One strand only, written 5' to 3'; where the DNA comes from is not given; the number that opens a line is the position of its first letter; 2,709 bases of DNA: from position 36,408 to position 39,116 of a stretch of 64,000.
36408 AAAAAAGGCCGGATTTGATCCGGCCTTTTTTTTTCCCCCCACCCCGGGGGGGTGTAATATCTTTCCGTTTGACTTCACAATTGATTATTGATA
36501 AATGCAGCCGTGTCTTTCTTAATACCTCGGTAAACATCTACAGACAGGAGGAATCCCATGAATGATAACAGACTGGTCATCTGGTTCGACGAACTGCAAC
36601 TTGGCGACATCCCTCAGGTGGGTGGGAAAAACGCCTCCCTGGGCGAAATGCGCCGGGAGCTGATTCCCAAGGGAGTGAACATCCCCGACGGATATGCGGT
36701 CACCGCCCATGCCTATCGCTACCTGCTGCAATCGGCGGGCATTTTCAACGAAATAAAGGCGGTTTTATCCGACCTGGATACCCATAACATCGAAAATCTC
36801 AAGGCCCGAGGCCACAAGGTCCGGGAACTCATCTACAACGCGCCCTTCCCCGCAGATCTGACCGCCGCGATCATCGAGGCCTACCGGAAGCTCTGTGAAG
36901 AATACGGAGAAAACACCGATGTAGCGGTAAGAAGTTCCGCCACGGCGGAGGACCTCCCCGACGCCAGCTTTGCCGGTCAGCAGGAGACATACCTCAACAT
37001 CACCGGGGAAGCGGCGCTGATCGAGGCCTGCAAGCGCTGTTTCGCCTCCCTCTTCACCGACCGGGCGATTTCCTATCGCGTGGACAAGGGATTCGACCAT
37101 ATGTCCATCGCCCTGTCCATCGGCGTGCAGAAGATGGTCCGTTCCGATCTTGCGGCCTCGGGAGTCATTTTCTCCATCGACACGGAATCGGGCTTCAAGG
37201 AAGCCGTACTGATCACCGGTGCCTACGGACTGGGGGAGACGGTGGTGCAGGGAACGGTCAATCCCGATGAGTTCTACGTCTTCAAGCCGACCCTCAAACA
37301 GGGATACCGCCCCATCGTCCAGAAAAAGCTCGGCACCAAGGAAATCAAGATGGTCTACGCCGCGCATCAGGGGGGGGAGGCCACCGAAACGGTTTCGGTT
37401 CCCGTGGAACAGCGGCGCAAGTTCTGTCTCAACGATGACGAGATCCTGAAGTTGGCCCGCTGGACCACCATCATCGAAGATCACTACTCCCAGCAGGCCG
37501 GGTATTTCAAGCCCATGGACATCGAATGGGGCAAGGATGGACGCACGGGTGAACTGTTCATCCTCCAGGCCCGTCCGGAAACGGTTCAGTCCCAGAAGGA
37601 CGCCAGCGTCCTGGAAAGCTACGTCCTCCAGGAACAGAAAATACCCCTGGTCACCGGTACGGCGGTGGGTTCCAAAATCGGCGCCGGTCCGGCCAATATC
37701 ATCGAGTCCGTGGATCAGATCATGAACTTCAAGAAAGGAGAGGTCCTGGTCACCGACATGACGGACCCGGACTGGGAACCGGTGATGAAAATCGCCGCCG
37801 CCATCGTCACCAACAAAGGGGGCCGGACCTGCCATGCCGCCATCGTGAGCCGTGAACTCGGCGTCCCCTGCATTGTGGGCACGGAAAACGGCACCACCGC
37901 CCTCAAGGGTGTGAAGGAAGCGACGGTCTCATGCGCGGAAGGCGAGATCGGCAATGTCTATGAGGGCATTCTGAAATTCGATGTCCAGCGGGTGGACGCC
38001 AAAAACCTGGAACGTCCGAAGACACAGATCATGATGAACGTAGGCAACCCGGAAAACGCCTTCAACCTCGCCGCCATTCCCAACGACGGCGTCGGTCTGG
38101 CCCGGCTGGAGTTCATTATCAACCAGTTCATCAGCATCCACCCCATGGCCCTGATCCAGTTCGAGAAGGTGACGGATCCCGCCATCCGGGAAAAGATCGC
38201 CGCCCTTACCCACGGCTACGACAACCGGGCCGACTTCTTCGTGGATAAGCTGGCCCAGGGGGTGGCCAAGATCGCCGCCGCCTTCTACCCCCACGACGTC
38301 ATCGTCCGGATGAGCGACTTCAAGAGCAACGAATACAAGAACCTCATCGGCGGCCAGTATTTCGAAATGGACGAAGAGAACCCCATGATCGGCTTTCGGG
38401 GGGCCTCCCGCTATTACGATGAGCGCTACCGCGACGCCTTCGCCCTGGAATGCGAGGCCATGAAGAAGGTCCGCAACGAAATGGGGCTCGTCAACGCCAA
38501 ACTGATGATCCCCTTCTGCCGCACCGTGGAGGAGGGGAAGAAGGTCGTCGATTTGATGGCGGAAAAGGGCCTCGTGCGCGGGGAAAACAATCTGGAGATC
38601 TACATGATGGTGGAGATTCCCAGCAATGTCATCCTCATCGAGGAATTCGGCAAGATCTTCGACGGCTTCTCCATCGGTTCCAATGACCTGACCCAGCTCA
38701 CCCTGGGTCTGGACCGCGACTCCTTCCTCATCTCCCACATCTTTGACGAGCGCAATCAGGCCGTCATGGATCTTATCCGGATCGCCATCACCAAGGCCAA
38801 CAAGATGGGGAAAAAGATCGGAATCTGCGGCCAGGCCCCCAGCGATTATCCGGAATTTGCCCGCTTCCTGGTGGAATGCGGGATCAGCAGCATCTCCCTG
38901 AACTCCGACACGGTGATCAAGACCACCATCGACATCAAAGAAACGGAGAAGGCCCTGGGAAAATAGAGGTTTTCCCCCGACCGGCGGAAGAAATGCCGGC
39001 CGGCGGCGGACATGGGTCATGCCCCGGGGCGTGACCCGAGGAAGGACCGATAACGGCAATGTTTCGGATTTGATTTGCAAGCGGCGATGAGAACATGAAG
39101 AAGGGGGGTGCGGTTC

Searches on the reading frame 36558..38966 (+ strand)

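Call 3: search_protein_families(library=pfam, proteins=[window:36558-38966:+], max_evalue=0.01)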
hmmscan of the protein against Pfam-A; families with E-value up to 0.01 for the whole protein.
window:36558-38966:+ (802 aa): 3 families
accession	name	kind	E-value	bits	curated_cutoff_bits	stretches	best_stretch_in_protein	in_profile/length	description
PF01326.24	PPDK_N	-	1.2e-122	409.7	27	1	19-350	2-318/328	Pyruvate phosphate dikinase, AMP/ATP-binding domain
PF02896.24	PEP-utilizers_C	-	2.1e-60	204.8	22.8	1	481-796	12-291/293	PEP-utilising enzyme, PEP-binding domain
PF00391.29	PEP-utilizers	-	2e-24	85.4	23.1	1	391-462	1-72/72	PEP-utilising enzyme, mobile domain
